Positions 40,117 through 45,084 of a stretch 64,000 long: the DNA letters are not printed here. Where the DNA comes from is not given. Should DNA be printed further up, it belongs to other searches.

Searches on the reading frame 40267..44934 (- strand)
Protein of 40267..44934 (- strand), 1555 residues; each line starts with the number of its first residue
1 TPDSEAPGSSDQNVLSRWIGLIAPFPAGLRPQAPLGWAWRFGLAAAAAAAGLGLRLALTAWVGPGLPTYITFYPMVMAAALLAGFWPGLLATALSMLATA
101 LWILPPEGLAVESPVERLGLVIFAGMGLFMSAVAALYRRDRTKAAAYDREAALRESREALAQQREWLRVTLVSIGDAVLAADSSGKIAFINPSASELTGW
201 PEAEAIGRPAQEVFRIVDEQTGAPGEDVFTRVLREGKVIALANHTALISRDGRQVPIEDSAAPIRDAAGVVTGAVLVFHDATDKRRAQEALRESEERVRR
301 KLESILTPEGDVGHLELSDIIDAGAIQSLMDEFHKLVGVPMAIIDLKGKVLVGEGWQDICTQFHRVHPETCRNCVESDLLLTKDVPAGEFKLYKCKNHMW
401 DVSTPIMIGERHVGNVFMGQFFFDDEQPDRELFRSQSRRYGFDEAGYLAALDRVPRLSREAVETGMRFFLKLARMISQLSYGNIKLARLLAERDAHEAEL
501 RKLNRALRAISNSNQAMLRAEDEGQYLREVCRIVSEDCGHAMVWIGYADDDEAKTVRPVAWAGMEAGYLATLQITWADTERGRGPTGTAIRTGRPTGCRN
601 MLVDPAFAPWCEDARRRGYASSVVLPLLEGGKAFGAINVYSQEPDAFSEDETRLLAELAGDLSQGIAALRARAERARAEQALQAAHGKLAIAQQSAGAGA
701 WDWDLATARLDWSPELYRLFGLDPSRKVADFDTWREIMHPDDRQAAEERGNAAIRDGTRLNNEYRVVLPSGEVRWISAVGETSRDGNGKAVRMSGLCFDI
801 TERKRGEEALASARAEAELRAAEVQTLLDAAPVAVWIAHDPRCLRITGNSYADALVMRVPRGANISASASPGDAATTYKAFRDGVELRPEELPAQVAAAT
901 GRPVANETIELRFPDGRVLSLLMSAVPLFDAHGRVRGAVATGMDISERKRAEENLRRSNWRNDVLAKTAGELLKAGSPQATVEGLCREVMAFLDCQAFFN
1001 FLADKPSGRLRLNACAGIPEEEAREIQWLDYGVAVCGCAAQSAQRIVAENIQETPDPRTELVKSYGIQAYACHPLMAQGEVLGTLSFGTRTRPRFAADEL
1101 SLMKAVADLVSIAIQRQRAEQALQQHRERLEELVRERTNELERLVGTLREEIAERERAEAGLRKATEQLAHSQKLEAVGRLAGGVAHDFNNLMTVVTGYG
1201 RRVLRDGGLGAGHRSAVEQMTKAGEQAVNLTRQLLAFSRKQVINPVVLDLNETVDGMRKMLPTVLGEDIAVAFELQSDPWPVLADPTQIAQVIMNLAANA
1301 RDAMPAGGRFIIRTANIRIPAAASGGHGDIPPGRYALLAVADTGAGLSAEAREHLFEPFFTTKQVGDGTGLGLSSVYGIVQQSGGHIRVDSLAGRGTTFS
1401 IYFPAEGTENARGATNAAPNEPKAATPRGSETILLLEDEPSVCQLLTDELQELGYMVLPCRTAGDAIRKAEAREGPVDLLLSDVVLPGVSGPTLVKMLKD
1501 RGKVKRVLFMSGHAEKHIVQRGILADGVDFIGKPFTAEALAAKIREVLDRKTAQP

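Call 38: search_protein_families(library=pfam, proteins=[window:40267-44934:-], max_evalue=0.001)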
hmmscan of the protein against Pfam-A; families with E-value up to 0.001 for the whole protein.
window:40267-44934:- (1555 aa): 14 families
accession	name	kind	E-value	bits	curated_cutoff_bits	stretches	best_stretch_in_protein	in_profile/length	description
PF10114.15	PocR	-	2.3e-51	174.2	23.9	1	319-481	1-162/162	Sensory domain found in PocR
PF13185.12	GAF_2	-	3.5e-40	137.8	28.6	2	521-666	2-135/136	GAF domain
PF01590.32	GAF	-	9.4e-34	117.2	22.4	2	978-1114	2-133/133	GAF domain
PF08448.16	PAS_4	-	2.4e-28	99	23.1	2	173-286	3-110/110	PAS fold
PF08447.18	PAS_3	-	4.4e-27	94.6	25.6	1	710-796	2-88/89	PAS fold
PF00989.32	PAS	-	6.6e-25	87.8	22.6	1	170-280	6-112/113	PAS fold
PF13426.13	PAS_9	-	7.8e-21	74.7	27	1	176-283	2-103/103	PAS domain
PF02518.31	HATPase_c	-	2.2e-19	70.4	26.4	1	1285-1406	2-110/111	Histidine kinase-, DNA gyrase B-, and HSP90-like ATPase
PF00072.30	Response_reg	-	4.4e-18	65.9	30.2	1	1433-1545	1-111/111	Response regulator receiver domain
PF13492.12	GAF_3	-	6.5e-15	56.1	27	1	977-1116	1-129/129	GAF domain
PF13493.11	DUF4118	-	9e-10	38.7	28.4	1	42-145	2-105/107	Domain of unknown function (DUF4118)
PF13188.13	PAS_8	-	4e-06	27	21.8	0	173-222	9-55/65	PAS domain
PF00512.31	HisKA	-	1.4e-05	25.5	26.9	1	1179-1241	3-64/66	His Kinase A (phospho-acceptor) domain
PF12860.13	PAS_7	-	0.00028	21.5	27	0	173-289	3-115/115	PAS fold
